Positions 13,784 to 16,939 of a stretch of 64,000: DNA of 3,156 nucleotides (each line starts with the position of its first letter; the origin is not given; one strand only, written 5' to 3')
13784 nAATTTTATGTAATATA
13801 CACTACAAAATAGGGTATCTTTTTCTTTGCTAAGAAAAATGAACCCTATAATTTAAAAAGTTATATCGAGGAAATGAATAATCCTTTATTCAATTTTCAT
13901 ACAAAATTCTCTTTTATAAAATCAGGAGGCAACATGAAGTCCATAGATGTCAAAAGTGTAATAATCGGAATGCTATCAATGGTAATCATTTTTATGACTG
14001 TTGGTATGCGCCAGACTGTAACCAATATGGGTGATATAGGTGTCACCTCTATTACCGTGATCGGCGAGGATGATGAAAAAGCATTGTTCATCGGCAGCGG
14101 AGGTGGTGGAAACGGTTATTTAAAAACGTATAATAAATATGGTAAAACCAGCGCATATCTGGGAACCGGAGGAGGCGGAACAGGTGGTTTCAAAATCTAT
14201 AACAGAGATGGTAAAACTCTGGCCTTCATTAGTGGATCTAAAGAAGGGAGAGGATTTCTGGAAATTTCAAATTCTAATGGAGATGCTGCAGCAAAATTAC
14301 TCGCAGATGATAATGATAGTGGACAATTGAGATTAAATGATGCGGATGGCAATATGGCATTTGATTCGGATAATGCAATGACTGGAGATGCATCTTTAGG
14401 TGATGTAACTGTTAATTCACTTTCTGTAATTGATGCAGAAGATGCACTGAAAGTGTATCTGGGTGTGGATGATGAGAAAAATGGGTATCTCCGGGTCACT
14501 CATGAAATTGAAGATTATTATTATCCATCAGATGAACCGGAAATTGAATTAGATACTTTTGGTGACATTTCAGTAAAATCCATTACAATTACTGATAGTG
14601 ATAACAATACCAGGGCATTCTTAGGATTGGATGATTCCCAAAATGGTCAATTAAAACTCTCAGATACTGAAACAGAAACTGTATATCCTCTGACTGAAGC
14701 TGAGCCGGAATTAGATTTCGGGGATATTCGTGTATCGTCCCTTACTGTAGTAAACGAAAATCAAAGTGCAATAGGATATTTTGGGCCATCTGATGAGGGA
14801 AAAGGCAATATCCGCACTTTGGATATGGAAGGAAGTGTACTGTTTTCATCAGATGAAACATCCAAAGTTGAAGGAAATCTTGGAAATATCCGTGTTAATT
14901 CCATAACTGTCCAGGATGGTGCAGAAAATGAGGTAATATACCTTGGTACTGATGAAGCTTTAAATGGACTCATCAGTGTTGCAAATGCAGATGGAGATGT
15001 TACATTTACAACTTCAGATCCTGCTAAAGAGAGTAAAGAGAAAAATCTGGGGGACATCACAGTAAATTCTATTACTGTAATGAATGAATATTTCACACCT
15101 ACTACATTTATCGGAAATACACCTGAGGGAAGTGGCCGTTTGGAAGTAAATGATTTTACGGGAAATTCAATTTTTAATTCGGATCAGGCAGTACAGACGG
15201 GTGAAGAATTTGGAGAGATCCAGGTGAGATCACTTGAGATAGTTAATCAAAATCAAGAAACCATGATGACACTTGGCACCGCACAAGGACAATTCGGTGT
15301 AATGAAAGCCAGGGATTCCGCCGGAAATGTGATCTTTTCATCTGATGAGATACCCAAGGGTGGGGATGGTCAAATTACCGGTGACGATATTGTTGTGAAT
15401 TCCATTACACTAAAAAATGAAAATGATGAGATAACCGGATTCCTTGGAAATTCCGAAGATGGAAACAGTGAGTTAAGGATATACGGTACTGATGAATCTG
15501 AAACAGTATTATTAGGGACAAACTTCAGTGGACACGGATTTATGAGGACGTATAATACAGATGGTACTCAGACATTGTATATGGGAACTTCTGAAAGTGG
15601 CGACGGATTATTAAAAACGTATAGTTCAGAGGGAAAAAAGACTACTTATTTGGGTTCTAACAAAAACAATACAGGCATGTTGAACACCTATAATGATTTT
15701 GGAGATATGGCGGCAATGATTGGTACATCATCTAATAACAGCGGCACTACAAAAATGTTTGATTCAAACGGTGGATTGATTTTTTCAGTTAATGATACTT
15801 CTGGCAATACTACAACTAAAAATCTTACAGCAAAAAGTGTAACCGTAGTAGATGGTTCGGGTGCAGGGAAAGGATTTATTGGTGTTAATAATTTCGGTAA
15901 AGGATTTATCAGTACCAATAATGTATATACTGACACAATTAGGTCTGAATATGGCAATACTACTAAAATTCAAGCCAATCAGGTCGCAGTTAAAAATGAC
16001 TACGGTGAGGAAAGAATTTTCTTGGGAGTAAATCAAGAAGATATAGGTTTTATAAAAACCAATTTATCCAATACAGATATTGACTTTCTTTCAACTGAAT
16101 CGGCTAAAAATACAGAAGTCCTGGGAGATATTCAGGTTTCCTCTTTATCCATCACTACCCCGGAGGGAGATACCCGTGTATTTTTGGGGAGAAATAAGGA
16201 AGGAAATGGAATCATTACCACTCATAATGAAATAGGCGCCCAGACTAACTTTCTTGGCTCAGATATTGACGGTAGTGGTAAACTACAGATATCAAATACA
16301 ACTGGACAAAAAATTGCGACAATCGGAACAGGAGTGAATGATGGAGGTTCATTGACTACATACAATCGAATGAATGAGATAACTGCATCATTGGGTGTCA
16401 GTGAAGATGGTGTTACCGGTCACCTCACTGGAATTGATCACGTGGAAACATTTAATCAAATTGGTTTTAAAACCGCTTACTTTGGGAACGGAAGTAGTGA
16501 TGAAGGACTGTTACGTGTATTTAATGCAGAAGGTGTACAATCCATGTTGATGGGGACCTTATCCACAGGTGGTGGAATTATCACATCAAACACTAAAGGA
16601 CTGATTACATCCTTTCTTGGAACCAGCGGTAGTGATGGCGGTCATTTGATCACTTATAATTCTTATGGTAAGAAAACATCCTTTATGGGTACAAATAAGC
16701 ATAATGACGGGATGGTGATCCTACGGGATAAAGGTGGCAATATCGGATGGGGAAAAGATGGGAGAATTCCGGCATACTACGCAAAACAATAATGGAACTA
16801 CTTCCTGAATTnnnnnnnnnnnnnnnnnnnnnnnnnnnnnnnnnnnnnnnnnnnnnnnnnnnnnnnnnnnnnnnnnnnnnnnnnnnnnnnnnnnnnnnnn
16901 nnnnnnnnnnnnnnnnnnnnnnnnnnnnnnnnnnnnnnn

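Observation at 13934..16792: ~950-aa membrane-anchored protein built from about three dozen degenerate beta-hairpin-like repeats of an uncharacterised type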

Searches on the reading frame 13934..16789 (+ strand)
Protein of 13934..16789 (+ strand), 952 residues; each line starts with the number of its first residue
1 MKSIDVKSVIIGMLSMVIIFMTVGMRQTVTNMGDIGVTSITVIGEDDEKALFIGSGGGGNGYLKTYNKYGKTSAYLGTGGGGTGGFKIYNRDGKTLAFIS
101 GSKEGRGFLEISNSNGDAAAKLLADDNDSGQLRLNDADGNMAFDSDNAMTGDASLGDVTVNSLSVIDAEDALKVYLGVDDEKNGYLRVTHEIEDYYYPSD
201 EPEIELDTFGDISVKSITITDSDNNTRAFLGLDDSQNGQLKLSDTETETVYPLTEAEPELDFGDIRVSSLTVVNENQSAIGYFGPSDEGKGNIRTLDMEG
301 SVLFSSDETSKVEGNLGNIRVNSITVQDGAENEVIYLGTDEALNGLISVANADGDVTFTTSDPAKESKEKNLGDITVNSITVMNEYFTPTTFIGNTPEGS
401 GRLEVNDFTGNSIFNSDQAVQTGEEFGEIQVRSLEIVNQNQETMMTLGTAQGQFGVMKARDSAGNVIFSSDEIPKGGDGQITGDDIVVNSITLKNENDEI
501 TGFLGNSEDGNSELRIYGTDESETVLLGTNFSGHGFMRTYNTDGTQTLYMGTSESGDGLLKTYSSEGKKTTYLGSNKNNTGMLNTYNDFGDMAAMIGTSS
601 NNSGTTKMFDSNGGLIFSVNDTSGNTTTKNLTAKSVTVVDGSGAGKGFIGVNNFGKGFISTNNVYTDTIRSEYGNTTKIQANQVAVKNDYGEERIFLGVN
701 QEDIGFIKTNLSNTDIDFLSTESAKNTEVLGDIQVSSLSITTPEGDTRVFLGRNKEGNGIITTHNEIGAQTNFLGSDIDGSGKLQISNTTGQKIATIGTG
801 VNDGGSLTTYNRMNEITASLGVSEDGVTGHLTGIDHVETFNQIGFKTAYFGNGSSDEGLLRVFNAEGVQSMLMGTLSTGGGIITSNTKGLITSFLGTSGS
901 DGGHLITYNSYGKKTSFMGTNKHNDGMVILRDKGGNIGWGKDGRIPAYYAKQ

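Call 3: search_protein_families(library=pfam, proteins=[window:13934-16789:+], max_evalue=10)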
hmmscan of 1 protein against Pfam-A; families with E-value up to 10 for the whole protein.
window:13934-16789:+ (952 aa): 3 families
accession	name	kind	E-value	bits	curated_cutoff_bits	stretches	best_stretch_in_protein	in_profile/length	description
PF21784.3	Bflower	-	0.15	12.9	25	1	66-102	4-34/116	4-fold beta flower protein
PF10084.14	DUF2322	-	0.2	12.2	27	0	777-815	10-48/99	Uncharacterized protein conserved in bacteria (DUF2322)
PF23748.1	Beta-prop_LRRK2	-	0.22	10.9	26.9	1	412-462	42-94/359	LRRK2 beta propeller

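Call 4: search_protein_families(library=ncbifam, proteins=[window:13934-16789:+], max_evalue=10)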
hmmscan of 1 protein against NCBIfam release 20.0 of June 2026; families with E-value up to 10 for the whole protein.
window:13934-16789:+ (952 aa): 3 families
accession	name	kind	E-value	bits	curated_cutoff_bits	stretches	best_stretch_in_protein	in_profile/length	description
NF002626.0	PRK02290.1-4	equivalog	0.05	12.4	485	2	365-445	39-117/380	3-dehydroquinate synthase II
NF033494.1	NSS_import_MetS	equivalog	0.059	13.2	70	1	487-510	21-44/53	methionine/alanine import NSS transporter subunit MetS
TIGR02538.1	type_IV_pilB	equivalog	0.62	8.6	675.65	1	397-450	324-377/564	type IV-A pilus assembly ATPase PilB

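Call 5: search_solved_structures(query=window:13934-16789:+, max_evalue=10)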
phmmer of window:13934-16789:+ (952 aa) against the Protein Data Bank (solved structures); distinct sequences matched with E-value up to 10: 0.

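Call 6: find_homologous_proteins(query=window:13934-16789:+, max_evalue=0.001)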
Query window:13934-16789:+ (952 aa): 7 proteins with E <= 0.001 among 8000 candidates.
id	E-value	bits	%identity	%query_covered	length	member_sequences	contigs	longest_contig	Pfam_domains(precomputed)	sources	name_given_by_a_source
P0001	0.0e+0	2049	100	100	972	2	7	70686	-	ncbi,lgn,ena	-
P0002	0.0e+0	1673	75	100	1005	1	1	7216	-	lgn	-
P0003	0.0e+0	1446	66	100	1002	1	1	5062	-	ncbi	-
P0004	7.9e-263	893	73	53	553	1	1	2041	-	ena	-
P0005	4.7e-157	543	30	76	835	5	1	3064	-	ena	-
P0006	7.9e-149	516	31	76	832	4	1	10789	-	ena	-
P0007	1.2e-138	482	29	76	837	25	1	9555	-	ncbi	-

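Call 9: find_encoding_contigs(protein=P0001, flank=3000, max_places=6)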
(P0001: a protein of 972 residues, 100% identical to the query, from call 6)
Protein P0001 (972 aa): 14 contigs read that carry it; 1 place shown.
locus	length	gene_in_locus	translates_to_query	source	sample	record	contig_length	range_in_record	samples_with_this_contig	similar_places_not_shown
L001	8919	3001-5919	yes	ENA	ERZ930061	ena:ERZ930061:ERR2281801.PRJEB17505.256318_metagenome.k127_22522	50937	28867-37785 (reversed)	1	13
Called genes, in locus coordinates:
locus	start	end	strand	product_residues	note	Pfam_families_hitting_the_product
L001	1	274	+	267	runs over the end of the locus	PF03994:DUF350 (faint), PF01618:MotA_ExbB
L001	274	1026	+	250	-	PF13677:MotB_plug, PF00691:OmpA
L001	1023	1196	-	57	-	-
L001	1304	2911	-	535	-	PF23526:AprA_N, PF23589:WHD_AprA, PF23525:Methyltransf_36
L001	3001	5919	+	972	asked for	-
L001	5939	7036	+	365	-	PF00155:Aminotran_1_2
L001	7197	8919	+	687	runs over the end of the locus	PF08309:LVIVD (faint), PF00404:Dockerin_1 (weak)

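Call 10: find_related_loci(query=window:13934-16789:+, collection=genome_contigs, flank=8000)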
Query window:13934-16789:+ (952 aa) in genome_contigs; peptide patterns used: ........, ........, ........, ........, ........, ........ (x = any residue, [..] = any of these).
12 stretches matched a pattern, but none encodes a relative of the query by tblastn (E <= 1e-3).

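Call 11: find_encoding_contigs(protein=P0007, flank=6000, max_places=4)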
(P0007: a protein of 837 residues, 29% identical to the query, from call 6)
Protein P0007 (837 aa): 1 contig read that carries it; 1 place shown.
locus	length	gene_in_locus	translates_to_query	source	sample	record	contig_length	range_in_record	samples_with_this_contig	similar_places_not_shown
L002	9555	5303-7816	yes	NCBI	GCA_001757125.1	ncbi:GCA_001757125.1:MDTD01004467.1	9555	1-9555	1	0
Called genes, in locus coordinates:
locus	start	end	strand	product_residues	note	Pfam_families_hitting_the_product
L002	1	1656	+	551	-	?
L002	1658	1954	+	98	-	PF05164:ZapA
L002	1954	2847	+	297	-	PF00763:THF_DHG_CYH, PF02882:THF_DHG_CYH_C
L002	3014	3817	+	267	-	PF01618:MotA_ExbB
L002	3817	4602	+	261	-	PF13677:MotB_plug, PF00691:OmpA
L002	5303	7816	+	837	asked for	-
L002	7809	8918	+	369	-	PF00155:Aminotran_1_2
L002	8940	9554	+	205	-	?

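Call 12: find_encoding_contigs(protein=P0006, flank=6000, max_places=4)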
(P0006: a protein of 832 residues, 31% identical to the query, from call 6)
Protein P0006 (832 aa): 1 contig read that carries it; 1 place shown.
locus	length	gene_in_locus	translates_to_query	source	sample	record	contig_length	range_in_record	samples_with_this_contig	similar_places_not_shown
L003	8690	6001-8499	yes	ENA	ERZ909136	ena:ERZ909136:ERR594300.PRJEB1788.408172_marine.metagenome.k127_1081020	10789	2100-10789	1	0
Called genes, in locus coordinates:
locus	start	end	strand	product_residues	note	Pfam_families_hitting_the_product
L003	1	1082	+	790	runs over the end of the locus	PF01588:tRNA_bind, PF03483:B3_4, PF03484:B5, PF17759:tRNA_synthFbeta, PF03147:FDX-ACB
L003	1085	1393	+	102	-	PF05164:ZapA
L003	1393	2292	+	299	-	PF00763:THF_DHG_CYH, PF02882:THF_DHG_CYH_C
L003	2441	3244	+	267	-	PF01618:MotA_ExbB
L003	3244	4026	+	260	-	PF13677:MotB_plug, PF00691:OmpA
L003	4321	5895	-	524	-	PF23526:AprA_N, PF23589:WHD_AprA, PF23525:Methyltransf_36, PF13847:Methyltransf_31 (weak)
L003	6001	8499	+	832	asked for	-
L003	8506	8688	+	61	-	?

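Call 27: find_related_loci(query=A1, collection=genome_contigs, flank=10000)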
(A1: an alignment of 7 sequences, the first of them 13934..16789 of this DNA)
Query A1 (952 aa) in genome_contigs; peptide patterns used: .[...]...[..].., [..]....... (x = any residue, [..] = any of these).
151 stretches matched a pattern; 3 encode a relative of the query (tblastn E <= 1e-3); 3 distinct loci.
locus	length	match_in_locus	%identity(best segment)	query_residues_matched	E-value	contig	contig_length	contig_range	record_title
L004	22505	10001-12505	28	1-943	3e-74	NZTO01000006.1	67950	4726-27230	MAG: Candidatus Neomarinimicrobiota bacterium isolate EAC11 MHASMcontig_228124, whole genome shotgun sequence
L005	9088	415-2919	30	1-943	4e-91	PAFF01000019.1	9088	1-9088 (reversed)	MAG: Candidatus Neomarinimicrobiota bacterium isolate MED829 MHASMcontig_937460, whole genome shotgun sequence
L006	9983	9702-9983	51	1-88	3e-15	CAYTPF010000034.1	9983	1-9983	MAG TPA_asm: uncultured bacterium isolate binchicken_co76_423 genome assembly, contig: NODE_8579_length_9983_cov_3.64192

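Call 30: predict_structure(alignment_id=A1)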
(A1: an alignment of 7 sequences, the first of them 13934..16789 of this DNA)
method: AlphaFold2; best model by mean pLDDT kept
length: 952 residues; sequences in the alignment: 7
mean_pLDDT: 47.1   pTM: 0.24
mean pLDDT of the five models: 47.1, 45.7, 36.0, 34.7, 32.9
residues with pLDDT >= 90: 0; 70-90: 51; 50-70: 342; < 50: 559
segments of 3 or more residues with pLDDT < 50: 1-40, 45-48, 57-59, 80-82, 103-105, 147-186, 204-217, 251-303, 305-331, 337-380, 383-385, 395-402, 417-490, 576-580, 587-603, 621-737, 778-780, 801-803, 824-845, 854-858, 876-879, 898-902, 920-952
pLDDT, mean of each block of 10 residues (from residue 1): 31 31 25 33 51 53 64 64 63 68 57 68 57 64 49 28 32 43 47 52 42 44 55 54 58 33 29 36 35 43 46 36 43 46 41 42 35 34 51 48 55 47 29 33 34 37 44 35 37 61 64 67 66 69 72 61 66 53 49 37 50 53 44 33 32 32 25 24 36 42 40 32 27 40 55 58 64 59 66 66 60 62 47 44 46 51 61 51 62 55 54 53 39 35 34 29
secondary structure, 60 per line:
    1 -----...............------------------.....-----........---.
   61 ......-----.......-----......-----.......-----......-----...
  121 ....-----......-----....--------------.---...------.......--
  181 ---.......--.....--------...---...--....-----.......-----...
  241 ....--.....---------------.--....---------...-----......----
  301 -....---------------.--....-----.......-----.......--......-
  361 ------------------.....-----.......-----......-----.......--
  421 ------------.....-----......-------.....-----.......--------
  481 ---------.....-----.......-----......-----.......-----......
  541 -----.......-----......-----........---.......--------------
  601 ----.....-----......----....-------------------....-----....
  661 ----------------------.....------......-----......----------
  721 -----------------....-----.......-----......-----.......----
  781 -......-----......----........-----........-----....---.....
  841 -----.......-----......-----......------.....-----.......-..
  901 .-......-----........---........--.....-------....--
elements in order (helices of 4 or more, strands of 3 or more residues): H6-20 E39-43 E49-56 E60-66 E72-78 E84-89 E95-101 E107-112 E118-124 E130-135 E141-144 E163-165 E172-178 E184-190 E193-197 E212-214 E217-220 E226-232 E238-244 E247-251 E270-273 E283-285 E291-296 E302-305 E324-327 E333-339 E345-351 E354-359 E379-383 E389-395 E401-406 E412-415 E433-437 E443-448 E456-460 E466-469 E490-494 E500-506 E512-517 E523-529 E535-540 E546-552 E558-563 E569-576 E580-586 E605-609 E615-620 E625-628 E648-651 E657-660 E683-687 E694-699 E705-710 E738-741 E747-753 E759-764 E770-776 E782-787 E793-798 E803-810 E816-823 E829-832 E836-840 E846-852 E858-863 E869-874 E881-885 E891-897 E903-908 E914-921 E925-932 E935-939 H947-950

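Call 31: search_protein_representatives(alignment_id=A1)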
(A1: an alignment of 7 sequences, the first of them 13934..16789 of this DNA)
Query: 7 sequences, 862 profile positions. Proteins with E-value up to 0.001 (for the whole library): 545; up to 1e-10: 127; up to 1e-30: 6. The best 150 are listed.
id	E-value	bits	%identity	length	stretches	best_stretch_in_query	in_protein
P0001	0.0e+00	1473.9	-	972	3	1-524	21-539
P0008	5.0e-179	613.7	-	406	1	377-774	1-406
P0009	5.5e-87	309.2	-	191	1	675-862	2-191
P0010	1.7e-38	148.8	-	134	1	1-96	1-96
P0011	5.9e-36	140.4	-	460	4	1-143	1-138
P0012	5.8e-34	133.8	-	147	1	734-861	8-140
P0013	2.5e-30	121.8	-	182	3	1-101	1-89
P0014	5.2e-27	110.8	-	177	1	578-673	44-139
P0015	1.4e-26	109.3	-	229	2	397-524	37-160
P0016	5.2e-26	107.5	-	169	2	1-126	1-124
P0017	1.2e-25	106.3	-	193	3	796-862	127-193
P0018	1.7e-25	105.8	-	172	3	789-862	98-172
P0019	1.3e-24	102.8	-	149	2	772-861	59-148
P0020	3.1e-24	101.6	-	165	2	1-122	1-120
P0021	3.3e-24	101.5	-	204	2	4-122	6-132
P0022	4.6e-24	101.1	-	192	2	766-862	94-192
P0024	2.8e-23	98.4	-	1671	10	649-830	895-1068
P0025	2.2e-22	95.5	-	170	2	764-861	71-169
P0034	6.1e-20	87.4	-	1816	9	665-829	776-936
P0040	2.7e-19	85.3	-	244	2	763-862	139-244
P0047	6.3e-18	80.8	-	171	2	2-122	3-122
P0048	1.2e-17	79.9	-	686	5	571-845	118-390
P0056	2.3e-16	75.6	-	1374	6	650-854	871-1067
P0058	3.1e-16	75.2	-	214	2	2-139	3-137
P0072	5.6e-15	71.0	-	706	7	74-145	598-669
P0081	6.8e-14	67.4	-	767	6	654-850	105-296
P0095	6.5e-13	64.2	-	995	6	663-822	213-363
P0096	7.0e-13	64.1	-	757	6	84-148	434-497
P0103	1.8e-12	62.7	-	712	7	79-145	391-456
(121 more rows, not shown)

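Call 33: search_protein_families(library=pfam, proteins=[P0013, P0017, P0018, P0020, P0025, P0040, P0047, P0011, P0022, P0058], max_evalue=1)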
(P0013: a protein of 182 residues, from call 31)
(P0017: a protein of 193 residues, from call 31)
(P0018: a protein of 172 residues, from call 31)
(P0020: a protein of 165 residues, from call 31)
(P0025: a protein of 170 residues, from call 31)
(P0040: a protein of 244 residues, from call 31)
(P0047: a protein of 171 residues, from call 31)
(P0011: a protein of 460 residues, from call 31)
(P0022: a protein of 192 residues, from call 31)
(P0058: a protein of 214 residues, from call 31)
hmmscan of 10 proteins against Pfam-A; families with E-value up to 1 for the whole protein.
P0013 (182 aa): 1 family
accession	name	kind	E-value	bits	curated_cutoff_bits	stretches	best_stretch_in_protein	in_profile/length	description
PF13202.12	EF-hand_5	-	0.2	11.7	25.9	0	54-61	10-17/25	EF hand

P0017 (193 aa): 1 family
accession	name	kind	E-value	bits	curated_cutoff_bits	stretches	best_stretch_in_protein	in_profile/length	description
PF25455.1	Beta-barrel_CAF17_C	-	0.077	13.2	25.7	0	40-58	18-36/70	CAF17, C-terminal beta-barrel domain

P0018 (172 aa): 1 family
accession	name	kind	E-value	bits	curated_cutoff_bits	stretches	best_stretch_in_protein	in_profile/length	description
PF20226.3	DUF6585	-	0.13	12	27.7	1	29-73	173-218/249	Family of unknown function (DUF6585)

P0020 (165 aa): 3 families
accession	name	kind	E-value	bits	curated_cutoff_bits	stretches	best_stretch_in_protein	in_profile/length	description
PF21784.3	Bflower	-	0.014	16.2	25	1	111-141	5-34/116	4-fold beta flower protein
PF03807.23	F420_oxidored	-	0.091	13.8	21.6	0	46-67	1-22/94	NADP oxidoreductase coenzyme F420-dependent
PF25455.1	Beta-barrel_CAF17_C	-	0.26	11.5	25.7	0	126-150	19-43/70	CAF17, C-terminal beta-barrel domain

P0025 (170 aa): 2 families
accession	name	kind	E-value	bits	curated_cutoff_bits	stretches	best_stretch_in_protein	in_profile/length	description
PF17513.7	DUF5441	-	0.021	15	27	1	48-130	28-108/189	Family of unknown function (DUF5441)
PF23710.1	DUF7155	-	0.15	12.8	27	0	43-83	32-74/90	Family of unknown function (DUF7155)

P0040 (244 aa): 1 family
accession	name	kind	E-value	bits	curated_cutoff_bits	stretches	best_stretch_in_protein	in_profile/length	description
PF17881.8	TseB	-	0.12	12.9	26.5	0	176-195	18-37/45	Cell wall elongation regulator TseB-like domain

P0047 (171 aa): 5 families
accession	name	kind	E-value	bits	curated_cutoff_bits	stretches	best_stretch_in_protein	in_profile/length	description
PF07712.18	SURNod19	-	0.014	14.7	25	1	28-112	263-346/377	Stress up-regulated Nod 19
PF22701.2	Mala_s_1-like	-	0.16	12.1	27.5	1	36-76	106-146/195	Mal s 1 allergenic protein-like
PF13585.12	CHU_C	-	0.21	12.2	27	0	130-147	30-47/86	CHU_C Type IX secretion signal domain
PF13860.13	FlgD_ig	-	0.48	10.9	27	0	130-153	26-49/79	FlgD Ig-like domain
PF18246.6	OST_IS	-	0.69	10.4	25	0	40-75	28-64/91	Oligosaccharyltransferase Insert domain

P0011 (460 aa): 1 family
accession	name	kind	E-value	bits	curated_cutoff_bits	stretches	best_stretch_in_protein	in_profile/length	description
PF12698.13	ABC2_membrane_3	-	0.065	12.8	31.6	1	7-72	1-65/347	ABC-2 family transporter protein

P0022 (192 aa): 0 families

P0058 (214 aa): 4 families
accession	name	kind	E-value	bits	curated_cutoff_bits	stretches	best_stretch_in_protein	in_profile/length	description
PF24223.1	MrpH_C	-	0.0047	17.4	27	1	31-111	26-111/114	Fimbrial adhesin MrpH C-terminal domain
PF24511.1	DUF7591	-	0.0096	16.5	27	1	138-193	20-72/105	Domain of unknown function (DUF7591)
PF18719.7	ArlS_N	-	0.024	15.3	27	0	124-146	57-79/140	ArlS sensor domain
PF13517.12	FG-GAP_3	-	0.29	12.2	26.9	0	168-193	2-26/61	FG-GAP-like repeat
